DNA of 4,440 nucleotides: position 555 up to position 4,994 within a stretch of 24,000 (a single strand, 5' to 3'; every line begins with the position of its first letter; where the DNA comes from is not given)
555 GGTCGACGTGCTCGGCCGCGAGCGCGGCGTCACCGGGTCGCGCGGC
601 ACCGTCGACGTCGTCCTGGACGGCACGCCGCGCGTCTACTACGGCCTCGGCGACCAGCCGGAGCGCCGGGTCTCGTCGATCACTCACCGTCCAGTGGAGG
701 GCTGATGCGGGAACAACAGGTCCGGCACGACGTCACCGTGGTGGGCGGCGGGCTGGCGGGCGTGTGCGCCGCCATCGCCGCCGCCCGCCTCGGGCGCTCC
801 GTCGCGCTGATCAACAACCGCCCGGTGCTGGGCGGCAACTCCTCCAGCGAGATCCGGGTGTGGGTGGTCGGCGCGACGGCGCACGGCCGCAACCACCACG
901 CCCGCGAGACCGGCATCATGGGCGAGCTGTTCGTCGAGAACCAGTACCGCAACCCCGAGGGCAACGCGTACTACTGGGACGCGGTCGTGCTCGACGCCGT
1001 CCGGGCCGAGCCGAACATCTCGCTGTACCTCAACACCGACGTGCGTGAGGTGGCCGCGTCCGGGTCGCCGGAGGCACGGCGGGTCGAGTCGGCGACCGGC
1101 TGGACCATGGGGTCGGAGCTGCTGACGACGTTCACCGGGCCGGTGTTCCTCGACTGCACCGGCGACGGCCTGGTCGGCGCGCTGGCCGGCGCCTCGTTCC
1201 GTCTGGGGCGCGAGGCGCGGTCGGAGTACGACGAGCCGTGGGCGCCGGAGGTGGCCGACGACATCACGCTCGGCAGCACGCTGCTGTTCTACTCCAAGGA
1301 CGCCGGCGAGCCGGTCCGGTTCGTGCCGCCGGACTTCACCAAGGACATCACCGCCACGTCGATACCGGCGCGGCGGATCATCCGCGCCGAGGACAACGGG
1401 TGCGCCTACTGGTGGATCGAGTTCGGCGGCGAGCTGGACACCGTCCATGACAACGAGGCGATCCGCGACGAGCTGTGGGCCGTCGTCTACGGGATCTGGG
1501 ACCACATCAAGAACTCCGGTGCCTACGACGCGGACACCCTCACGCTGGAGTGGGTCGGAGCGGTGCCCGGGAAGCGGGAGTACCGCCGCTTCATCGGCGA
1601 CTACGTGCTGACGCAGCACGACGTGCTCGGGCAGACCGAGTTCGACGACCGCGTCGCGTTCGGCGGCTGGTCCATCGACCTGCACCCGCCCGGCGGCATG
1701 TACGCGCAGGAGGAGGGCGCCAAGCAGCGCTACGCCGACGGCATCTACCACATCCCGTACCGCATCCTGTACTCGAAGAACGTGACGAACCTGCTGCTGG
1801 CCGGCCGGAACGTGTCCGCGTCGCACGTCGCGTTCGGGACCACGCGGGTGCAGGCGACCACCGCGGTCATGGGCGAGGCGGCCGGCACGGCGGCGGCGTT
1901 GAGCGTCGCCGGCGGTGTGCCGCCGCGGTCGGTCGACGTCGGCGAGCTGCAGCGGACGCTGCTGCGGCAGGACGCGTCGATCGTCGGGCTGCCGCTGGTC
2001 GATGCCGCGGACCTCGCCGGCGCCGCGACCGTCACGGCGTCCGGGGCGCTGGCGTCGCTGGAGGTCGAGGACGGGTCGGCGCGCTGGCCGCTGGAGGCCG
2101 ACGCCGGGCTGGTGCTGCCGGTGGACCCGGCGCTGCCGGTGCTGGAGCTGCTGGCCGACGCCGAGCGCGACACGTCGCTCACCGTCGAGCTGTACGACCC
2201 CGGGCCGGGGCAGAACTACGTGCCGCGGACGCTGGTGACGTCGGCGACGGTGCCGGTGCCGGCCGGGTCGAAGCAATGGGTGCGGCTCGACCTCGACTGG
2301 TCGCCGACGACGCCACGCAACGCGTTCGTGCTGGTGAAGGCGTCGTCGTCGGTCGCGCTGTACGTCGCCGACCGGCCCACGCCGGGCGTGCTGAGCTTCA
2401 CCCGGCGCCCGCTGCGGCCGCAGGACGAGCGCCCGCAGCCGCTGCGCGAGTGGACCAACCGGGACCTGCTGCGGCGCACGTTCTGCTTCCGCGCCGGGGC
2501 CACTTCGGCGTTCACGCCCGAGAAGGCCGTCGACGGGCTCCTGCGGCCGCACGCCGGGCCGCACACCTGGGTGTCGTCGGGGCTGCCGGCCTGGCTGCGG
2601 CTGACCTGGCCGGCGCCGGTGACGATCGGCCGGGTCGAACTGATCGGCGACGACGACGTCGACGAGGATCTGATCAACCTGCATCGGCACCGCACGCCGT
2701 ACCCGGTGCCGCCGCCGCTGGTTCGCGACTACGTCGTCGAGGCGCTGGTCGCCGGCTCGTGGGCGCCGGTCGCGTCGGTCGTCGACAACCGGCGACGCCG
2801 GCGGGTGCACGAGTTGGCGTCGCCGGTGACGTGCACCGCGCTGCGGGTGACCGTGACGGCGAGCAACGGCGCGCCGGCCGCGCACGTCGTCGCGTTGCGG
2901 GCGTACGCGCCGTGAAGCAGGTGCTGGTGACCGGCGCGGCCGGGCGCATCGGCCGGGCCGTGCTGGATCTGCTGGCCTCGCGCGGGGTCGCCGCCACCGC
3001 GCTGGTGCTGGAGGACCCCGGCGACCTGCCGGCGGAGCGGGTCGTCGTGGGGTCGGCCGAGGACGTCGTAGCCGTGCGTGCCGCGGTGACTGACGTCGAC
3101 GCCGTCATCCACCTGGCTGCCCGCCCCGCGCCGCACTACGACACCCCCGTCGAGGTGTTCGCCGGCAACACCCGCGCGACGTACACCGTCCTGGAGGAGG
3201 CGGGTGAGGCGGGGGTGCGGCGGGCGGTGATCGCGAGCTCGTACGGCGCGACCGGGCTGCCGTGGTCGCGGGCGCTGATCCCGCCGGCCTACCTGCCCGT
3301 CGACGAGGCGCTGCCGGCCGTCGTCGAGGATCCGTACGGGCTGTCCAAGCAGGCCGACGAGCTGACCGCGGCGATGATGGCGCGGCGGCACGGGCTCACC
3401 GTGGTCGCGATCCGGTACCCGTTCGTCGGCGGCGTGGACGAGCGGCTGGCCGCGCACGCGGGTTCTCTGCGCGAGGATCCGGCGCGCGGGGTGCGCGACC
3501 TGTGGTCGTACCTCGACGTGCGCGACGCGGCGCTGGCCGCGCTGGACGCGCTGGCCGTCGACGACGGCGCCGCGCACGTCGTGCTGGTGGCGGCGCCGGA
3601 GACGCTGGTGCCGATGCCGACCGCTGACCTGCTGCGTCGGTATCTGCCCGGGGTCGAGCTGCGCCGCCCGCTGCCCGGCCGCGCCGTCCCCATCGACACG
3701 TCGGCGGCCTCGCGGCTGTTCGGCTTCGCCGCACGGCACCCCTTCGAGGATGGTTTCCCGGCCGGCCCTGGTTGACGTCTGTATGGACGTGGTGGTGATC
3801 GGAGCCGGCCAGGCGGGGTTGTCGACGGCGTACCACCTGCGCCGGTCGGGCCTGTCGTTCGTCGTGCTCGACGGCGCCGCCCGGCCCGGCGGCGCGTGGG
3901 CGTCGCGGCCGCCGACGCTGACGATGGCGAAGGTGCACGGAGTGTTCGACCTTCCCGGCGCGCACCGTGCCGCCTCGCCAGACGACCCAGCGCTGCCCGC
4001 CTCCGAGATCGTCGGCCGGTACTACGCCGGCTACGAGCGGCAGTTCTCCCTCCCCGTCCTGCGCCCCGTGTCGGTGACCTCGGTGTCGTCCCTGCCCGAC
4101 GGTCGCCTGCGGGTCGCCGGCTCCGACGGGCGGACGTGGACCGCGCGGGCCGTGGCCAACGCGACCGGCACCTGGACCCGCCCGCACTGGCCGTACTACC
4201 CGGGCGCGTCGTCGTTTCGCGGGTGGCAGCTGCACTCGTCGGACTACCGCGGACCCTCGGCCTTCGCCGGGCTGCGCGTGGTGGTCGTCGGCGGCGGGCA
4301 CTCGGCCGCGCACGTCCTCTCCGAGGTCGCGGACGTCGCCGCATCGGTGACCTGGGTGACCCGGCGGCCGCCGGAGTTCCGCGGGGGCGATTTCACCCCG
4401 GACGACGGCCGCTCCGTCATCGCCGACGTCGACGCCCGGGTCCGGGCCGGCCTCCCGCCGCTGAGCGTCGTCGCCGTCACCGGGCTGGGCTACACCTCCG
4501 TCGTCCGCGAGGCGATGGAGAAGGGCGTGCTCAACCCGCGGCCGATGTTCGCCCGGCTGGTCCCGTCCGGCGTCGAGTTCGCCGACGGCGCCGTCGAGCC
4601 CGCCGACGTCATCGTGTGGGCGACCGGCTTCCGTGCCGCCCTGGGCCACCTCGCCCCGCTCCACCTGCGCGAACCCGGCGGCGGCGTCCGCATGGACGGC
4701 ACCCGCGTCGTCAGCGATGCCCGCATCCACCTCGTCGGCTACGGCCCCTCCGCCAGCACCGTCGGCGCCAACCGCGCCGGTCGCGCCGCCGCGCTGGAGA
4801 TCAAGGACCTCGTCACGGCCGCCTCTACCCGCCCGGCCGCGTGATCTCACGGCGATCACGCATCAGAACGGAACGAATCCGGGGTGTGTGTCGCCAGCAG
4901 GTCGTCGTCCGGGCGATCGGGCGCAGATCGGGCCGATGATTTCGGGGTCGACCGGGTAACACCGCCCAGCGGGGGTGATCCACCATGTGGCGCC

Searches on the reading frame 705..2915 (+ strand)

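Call 26: search_protein_families(library=pfam, proteins=[window:705-2915:+], max_evalue=0.01)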
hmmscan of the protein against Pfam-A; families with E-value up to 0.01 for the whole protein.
window:705-2915:+ (736 aa): 9 families
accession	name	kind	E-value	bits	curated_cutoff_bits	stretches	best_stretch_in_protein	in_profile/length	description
PF12831.13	FAD_oxidored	-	2.3e-95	320.8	27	1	9-419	1-416/416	FAD dependent oxidoreductase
PF00890.30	FAD_binding_2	-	2.6e-07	30.6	20.4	1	9-46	1-38/414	FAD binding domain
PF13450.12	NAD_binding_8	-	2.7e-07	31.2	21.9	1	12-49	1-38/68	NAD(P)-binding Rossmann-like domain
PF01134.28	GIDA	-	9.6e-06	25.3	22.1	1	9-37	1-29/391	Glucose inhibited division protein A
PF07992.20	Pyr_redox_2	-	2.9e-05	24.1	26.1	1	4-53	139-188/291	Pyridine nucleotide-disulphide oxidoreductase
PF01266.30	DAO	-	6.2e-05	23.1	27.9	1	9-57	1-50/353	FAD dependent oxidoreductase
PF00070.33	Pyr_redox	-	0.00088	20.2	22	0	10-45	2-37/82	Pyridine nucleotide-disulphide oxidoreductase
PF03486.20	HI0933_like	-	0.001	19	50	1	9-42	2-35/244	HI0933-like protein Rossmann domain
PF01262.27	AlaDh_PNT_C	-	0.0019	18.1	23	1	9-40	30-61/214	Alanine dehydrogenase/PNT, C-terminal domain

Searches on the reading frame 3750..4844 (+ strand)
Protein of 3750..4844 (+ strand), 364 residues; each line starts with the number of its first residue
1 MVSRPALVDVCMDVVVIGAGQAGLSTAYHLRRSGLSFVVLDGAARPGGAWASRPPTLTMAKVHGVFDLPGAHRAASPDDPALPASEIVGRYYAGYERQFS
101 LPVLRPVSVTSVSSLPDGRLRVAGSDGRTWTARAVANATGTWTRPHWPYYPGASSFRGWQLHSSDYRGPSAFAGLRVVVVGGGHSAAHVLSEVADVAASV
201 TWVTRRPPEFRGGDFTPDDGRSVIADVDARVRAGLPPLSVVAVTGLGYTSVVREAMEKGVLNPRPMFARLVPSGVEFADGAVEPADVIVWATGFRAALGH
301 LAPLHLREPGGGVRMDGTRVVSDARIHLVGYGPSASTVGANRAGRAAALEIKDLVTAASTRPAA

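Call 26: search_protein_families(library=pfam, proteins=[window:3750-4844:+], max_evalue=0.01)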
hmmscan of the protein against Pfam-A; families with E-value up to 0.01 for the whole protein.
window:3750-4844:+ (364 aa): 18 families
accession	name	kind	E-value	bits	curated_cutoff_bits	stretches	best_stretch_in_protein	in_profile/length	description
PF13738.12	Pyr_redox_3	-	4.9e-23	82.3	30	1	15-208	1-198/305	Pyridine nucleotide-disulphide oxidoreductase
PF07992.20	Pyr_redox_2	-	2.3e-16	60.5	26.1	1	12-207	1-175/291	Pyridine nucleotide-disulphide oxidoreductase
PF00743.25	FMO-like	-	2e-12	46.8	22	1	134-206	141-215/532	Flavin-binding monooxygenase-like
PF01266.30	DAO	-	1.2e-09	38.6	27.9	1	13-49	1-38/353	FAD dependent oxidoreductase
PF13450.12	NAD_binding_8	-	3e-09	37.4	21.9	1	16-55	1-40/68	NAD(P)-binding Rossmann-like domain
PF13434.12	Lys_Orn_oxgnase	-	5.3e-08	32.8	21.3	1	125-207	141-223/339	L-lysine 6-monooxygenase/L-ornithine 5-monooxygenase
PF05834.18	Lycopene_cycl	-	2.3e-07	30.7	23.4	1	13-45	1-35/380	Lycopene cyclase protein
PF00890.30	FAD_binding_2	-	6.2e-06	26.1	20.4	1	13-87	1-67/414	FAD binding domain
PF01946.23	Thi4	-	8.4e-06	25.6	26.2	1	11-50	17-58/235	Thi4 family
PF00070.33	Pyr_redox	-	4.7e-05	24.3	22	0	176-207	1-32/82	Pyridine nucleotide-disulphide oxidoreductase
PF13454.12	NAD_binding_9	-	8.2e-05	23.1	21.8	0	15-57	1-49/155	FAD-NAD(P)-binding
PF21799.2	MurD-like_N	-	9.5e-05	23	27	1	13-48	2-37/88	Mur ligase MurD-like, N-terminal domain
PF13241.12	NAD_binding_7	-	0.00014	22.8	22.1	0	172-206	5-39/104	Putative NAD(P)-binding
PF01494.25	FAD_binding_3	-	0.00088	19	22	1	12-42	2-32/349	FAD binding domain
PF01134.28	GIDA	-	0.0016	18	22.1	0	13-39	1-27/391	Glucose inhibited division protein A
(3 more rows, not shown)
